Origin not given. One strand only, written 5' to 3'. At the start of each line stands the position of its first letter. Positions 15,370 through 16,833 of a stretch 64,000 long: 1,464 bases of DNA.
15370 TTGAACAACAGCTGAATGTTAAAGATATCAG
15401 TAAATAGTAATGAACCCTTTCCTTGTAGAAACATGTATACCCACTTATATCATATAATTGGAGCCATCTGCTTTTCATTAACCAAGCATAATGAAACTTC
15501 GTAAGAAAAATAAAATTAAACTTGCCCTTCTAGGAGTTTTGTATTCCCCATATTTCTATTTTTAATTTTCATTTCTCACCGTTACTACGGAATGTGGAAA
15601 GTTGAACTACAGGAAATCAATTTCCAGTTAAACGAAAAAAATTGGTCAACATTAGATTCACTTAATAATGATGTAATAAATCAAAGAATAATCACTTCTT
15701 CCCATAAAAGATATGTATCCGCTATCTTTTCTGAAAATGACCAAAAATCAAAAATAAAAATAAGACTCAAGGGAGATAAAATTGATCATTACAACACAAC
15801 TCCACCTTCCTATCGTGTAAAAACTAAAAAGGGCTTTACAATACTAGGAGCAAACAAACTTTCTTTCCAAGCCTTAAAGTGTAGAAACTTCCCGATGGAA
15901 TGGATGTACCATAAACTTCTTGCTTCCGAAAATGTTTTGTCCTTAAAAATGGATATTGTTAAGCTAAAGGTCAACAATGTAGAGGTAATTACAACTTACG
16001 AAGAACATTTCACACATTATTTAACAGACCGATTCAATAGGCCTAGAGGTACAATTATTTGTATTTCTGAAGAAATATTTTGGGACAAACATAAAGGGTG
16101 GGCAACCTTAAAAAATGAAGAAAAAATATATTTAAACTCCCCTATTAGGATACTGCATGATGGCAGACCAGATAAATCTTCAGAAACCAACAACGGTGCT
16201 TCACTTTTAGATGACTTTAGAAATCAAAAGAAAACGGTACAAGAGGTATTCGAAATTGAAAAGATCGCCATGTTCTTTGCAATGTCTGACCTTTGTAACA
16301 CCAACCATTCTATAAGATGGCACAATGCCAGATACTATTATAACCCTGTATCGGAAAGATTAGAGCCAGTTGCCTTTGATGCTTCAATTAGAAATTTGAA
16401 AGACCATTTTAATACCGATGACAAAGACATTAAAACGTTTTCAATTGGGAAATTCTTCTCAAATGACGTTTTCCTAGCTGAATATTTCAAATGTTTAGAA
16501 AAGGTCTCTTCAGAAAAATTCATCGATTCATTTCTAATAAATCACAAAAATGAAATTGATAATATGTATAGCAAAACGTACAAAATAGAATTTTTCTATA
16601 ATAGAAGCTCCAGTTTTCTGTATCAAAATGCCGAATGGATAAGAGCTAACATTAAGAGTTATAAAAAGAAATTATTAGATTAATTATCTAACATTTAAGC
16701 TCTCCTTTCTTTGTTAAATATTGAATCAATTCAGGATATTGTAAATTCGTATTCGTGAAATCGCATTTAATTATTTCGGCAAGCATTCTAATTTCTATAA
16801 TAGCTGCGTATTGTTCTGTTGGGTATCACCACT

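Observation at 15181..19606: AT-rich module: CotH-like kinase plus GT22 (ALG9/PIG-B-like) plus GT39 (ArnT/PMT-like) mannosyltransferases downstream of a T9SS adhesin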

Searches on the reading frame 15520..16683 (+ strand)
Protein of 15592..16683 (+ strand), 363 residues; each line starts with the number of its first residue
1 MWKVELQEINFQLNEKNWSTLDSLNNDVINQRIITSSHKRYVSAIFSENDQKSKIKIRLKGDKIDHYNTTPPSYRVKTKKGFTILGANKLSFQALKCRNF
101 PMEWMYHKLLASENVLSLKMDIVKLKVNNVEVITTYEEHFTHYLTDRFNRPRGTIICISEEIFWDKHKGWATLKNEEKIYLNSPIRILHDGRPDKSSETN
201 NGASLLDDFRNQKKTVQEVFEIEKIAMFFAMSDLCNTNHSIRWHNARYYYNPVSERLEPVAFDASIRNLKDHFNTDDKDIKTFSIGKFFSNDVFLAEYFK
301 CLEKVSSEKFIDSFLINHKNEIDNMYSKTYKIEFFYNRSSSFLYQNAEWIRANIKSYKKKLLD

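Call 3: search_protein_families(library=pfam, proteins=[window:15592-16683:+], max_evalue=0.01)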
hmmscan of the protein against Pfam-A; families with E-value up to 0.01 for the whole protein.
window:15592-16683:+ (363 aa): 0 families

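Call 5: search_protein_families(library=pfam, proteins=[window:15592-16683:+, window:15520-16683:+], max_evalue=10)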
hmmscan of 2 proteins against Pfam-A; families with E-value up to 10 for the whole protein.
window:15592-16683:+ (363 aa): 1 family
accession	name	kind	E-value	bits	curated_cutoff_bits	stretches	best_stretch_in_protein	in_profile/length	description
PF06249.18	EutQ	-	0.22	11.7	21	1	21-106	6-93/152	Ethanolamine utilisation protein EutQ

window:15520-16683:+ (387 aa): 0 families
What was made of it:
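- On CotH kinase family (Pfam PF08757): No CotH hit for 15592-16683 or for the extended reading, even at E 10 (call 5).
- Closest known: Bacillus spore-coat kinase CotH. Different: The Pfam CotH model does not detect it (call 5).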

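Call 6: search_protein_families(library=ncbifam, proteins=[window:15592-16683:+], max_evalue=1)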
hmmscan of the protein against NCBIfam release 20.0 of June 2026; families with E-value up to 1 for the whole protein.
window:15592-16683:+ (363 aa): 0 families
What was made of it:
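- Tried and rejected: No hit (calls 5, 6), so I had to go through homologues, structure and profile-profile comparison.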

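Call 10: find_homologous_proteins(query=window:15592-16683:+, max_evalue=0.001)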
Query window:15592-16683:+ (363 aa): 22 proteins with E <= 0.001 among 1205 candidates.
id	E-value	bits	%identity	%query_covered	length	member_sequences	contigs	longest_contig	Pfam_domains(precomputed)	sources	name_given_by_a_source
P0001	4.8e-144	498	60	98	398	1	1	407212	-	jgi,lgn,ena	-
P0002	1.2e-114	401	100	49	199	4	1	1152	-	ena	-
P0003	9.4e-97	342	46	99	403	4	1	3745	-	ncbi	ncbi:MAG: hypothetical protein ACJATS_002446, partial [Psychroserpens sp.]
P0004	1.2e-96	342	45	98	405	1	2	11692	-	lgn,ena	-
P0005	3.5e-95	337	45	98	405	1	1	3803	-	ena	-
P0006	6.1e-94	333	44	99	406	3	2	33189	-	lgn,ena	-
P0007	5.5e-93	330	44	98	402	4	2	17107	-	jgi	jgi:hypothetical protein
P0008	5.8e-93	330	46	99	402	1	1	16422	-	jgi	jgi:hypothetical protein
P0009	7.6e-93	330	43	98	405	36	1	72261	-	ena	-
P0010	4.9e-92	327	44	94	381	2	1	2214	-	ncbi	-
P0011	1.8e-89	318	42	98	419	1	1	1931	-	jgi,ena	-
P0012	7.1e-88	313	41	100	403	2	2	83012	-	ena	-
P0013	5.2e-86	307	42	99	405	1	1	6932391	-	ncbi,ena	-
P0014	3.4e-85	304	44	95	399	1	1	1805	-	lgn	-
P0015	4.5e-83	297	42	98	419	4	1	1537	-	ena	-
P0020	8.3e-32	129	30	97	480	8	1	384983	PF08757.18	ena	-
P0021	1.2e-29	122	29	97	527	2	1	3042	PF08757.18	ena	-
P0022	6.1e-28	116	30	83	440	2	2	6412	PF08757.18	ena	-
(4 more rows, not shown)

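Call 14: find_encoding_contigs(protein=P0001, flank=10000, max_places=3)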
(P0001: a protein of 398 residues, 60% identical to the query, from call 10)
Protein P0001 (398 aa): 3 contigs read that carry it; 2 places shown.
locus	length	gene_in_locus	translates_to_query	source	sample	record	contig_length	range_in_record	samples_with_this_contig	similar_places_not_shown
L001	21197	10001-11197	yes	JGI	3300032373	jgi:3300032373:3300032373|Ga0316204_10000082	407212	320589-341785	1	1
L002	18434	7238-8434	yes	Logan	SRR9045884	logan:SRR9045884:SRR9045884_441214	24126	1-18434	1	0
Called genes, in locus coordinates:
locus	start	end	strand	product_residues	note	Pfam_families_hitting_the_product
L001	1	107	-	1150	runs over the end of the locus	PF13779:DUF4175 (weak)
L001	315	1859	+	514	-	PF00749:tRNA-synt_1c, PF19269:Anticodon_2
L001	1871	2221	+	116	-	PF02152:FolB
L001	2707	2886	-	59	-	-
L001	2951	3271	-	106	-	-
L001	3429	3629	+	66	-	PF13443:HTH_26 (weak), PF01381:HTH_3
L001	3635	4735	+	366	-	PF00145:DNA_methylase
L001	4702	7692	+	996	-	PF13589:HATPase_c_3, PF14501:HATPase_c_5 (faint), PF19191:HEF_HK, PF02518:HATPase_c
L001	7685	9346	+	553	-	PF19192:Response_reg_2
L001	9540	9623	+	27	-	-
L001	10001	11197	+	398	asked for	-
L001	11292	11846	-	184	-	-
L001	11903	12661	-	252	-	-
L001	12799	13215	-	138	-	PF06271:RDD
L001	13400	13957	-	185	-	-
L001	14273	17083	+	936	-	PF07494:Reg_prop (faint), PF02518:HATPase_c (faint), PF24796:WDR55 (weak), PF07495:Y_Y_Y, PF06580:His_kinase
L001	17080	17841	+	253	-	PF00072:Response_reg, PF04397:LytTR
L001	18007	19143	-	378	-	PF22020:RlmL_1st, PF02926:THUMP, PF01170:UPF0020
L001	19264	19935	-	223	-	-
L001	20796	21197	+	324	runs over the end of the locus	PF18962:Por_Secre_tail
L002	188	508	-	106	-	-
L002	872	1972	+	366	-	PF00145:DNA_methylase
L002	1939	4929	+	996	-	PF13589:HATPase_c_3, PF14501:HATPase_c_5 (faint), PF19191:HEF_HK, PF02518:HATPase_c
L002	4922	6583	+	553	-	PF19192:Response_reg_2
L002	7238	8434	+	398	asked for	-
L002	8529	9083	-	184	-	-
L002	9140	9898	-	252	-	-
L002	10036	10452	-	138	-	PF06271:RDD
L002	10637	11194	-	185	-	-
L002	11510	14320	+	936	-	PF07494:Reg_prop (faint), PF02518:HATPase_c (faint), PF24796:WDR55 (weak), PF07495:Y_Y_Y, PF06580:His_kinase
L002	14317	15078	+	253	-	PF00072:Response_reg, PF04397:LytTR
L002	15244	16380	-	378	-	PF22020:RlmL_1st, PF02926:THUMP, PF01170:UPF0020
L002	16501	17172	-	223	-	-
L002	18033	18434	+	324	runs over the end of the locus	PF18962:Por_Secre_tail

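Call 15: find_encoding_contigs(protein=P0013, flank=10000, max_places=3)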
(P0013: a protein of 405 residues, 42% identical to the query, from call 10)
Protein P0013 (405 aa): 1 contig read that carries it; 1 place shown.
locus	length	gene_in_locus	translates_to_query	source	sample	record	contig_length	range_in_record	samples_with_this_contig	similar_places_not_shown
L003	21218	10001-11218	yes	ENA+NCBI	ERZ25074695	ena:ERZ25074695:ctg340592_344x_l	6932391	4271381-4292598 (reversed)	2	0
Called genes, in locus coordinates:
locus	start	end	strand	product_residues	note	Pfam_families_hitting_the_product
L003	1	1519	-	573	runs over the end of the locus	PF00092:VWA (weak), PF00581:Rhodanese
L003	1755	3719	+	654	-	PF14938:SNAP (faint), PF00515:TPR_1 (faint), PF07719:TPR_2 (faint), PF13424:TPR_12 (weak), PF17874:TPR_MalT, PF13424:TPR_12 (weak), PF06580:His_kinase, PF02518:HATPase_c (weak), +3 more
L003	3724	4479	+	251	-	PF00072:Response_reg, PF04397:LytTR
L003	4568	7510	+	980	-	PF00082:Peptidase_S8, PF18962:Por_Secre_tail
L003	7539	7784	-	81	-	-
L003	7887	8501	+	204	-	-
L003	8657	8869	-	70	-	-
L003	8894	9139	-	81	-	-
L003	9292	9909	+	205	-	-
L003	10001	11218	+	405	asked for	-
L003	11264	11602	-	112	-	-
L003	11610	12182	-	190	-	PF04542:Sigma70_r2, PF08281:Sigma70_r4_2, PF04545:Sigma70_r4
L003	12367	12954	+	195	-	PF14595:Thioredoxin_9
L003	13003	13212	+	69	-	PF09962:DUF2196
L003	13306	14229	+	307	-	PF03781:FGE-sulfatase (faint)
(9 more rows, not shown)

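Call 16: find_encoding_contigs(protein=P0009, flank=10000, max_places=3)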
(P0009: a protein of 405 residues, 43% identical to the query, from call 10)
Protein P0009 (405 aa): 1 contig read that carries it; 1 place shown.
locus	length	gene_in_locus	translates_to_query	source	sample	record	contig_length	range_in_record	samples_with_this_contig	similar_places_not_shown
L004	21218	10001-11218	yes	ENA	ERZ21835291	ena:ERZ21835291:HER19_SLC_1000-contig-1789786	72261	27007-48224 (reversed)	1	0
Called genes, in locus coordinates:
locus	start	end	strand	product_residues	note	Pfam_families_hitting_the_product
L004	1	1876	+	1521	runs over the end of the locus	PF25778:DUF7948, PF00801:PKD (weak), PF18911:PKD_4, PF13585:CHU_C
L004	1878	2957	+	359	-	PF05343:Peptidase_M42, PF04389:Peptidase_M28 (weak), PF01546:Peptidase_M20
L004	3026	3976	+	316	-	PF00561:Abhydrolase_1, PF03096:Ndr, PF12146:Hydrolase_4, PF12697:Abhydrolase_6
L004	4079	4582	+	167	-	-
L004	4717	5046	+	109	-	PF22311:DUF6970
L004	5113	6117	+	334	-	PF06267:DUF1028, PF18962:Por_Secre_tail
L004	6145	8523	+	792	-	PF17678:Glyco_hydro_92N, PF07971:Glyco_hydro_92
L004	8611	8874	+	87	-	-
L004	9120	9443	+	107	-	-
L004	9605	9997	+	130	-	PF03061:4HBT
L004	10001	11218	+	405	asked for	-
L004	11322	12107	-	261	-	PF00561:Abhydrolase_1, PF12146:Hydrolase_4, PF12697:Abhydrolase_6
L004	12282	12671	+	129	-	-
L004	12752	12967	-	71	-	PF13275:S4_2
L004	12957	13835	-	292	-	PF00763:THF_DHG_CYH, PF02882:THF_DHG_CYH_C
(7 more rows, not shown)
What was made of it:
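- T9SS cargo genes are so frequent that adjacency carries little weight (calls 15, 16).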

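Call 27: search_solved_structures(query=A1, max_evalue=10, show_alignments=2)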
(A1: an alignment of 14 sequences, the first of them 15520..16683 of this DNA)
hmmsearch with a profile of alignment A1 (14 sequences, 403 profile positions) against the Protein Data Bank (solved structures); distinct sequences matched with E-value up to 10: 3.
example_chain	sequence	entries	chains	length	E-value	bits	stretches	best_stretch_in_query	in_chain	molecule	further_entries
7cz5_P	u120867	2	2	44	0.51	12.6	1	325-359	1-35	Somatoliberin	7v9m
1irh_A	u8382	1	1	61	1.4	11.1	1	280-319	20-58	tissue factor pathway inhibitor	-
6a5i_A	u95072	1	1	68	1.9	10.7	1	280-304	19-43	Trypsin Inhibitor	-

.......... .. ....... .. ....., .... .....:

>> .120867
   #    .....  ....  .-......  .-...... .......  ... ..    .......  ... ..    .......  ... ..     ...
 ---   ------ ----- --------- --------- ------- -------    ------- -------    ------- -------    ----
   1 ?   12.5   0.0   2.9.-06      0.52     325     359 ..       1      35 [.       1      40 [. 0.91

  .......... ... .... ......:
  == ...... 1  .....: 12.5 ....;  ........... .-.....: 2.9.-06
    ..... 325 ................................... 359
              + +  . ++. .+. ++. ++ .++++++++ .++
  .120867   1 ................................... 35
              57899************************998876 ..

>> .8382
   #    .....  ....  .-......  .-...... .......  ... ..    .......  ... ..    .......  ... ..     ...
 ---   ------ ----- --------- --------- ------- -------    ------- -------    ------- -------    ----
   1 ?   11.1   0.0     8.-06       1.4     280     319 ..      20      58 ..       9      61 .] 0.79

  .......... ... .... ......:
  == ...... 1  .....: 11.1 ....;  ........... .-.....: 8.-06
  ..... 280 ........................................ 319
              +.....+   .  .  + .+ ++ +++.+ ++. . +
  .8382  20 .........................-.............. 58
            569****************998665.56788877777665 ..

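Call 28: search_protein_families(library=pfam, alignment_id=A1, max_evalue=0.01)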
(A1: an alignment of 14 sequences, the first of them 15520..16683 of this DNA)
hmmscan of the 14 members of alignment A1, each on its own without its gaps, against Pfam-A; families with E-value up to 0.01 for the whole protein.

A. member 1, window:15520-16683:+ (387 aa): 0 families

B. families by the number of members that match (of 14 scanned): 1 family
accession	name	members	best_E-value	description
PF08757.17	CotH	3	1.1e-06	CotH kinase protein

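Call 39: find_encoding_contigs(protein=P0002, flank=3000, max_places=3)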
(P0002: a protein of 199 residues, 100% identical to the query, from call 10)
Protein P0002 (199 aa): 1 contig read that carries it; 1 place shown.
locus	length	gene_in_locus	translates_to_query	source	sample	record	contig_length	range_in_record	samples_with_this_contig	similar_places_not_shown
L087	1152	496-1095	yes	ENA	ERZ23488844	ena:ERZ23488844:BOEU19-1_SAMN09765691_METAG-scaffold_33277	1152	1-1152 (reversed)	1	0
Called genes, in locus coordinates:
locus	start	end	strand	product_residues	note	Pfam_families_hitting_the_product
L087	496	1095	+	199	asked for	-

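Call 41: predict_structure(alignment_id=A3)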
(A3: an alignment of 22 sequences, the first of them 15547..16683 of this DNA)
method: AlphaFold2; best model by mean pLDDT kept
length: 378 residues; sequences in the alignment: 22
mean_pLDDT: 88.2   pTM: 0.89
mean pLDDT of the five models: 88.2, 88.1, 88.1, 87.0, 85.5
residues with pLDDT >= 90: 222; 70-90: 128; 50-70: 25; < 50: 3
segments of 3 or more residues with pLDDT < 50: 185-187
pLDDT, mean of each block of 10 residues (from residue 1): 82 86 95 95 89 93 88 85 85 88 88 81 97 94 92 91 91 82 54 84 76 91 93 97 96 86 94 90 79 64 89 98 98 95 89 89 97 88
secondary structure, 60 per line:
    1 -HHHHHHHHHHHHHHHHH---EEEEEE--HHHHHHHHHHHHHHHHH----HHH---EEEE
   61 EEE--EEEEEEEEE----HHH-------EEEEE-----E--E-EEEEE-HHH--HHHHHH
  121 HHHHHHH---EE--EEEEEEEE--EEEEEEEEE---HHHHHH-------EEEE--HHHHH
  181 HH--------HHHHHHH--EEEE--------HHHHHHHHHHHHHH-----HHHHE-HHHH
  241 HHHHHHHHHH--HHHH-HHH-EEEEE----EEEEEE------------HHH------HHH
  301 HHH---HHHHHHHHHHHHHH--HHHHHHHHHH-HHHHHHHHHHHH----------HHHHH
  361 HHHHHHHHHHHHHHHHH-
elements in order: H2-18 E22-27 H30-46 E57-63 E66-74 E89-93 E104-108 H115-127 E135-142 E145-153 H157-162 E170-173 H176-182 H191-197 E200-203 H212-225 H231-234 H237-250 H253-256 E262-266 E271-276 H298-303 H307-320 H323-332 H334-345 H356-377
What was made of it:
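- On CotH kinase family (Pfam PF08757): AF2 model has pLDDT 88.2 and pTM 0.89 (call 41).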
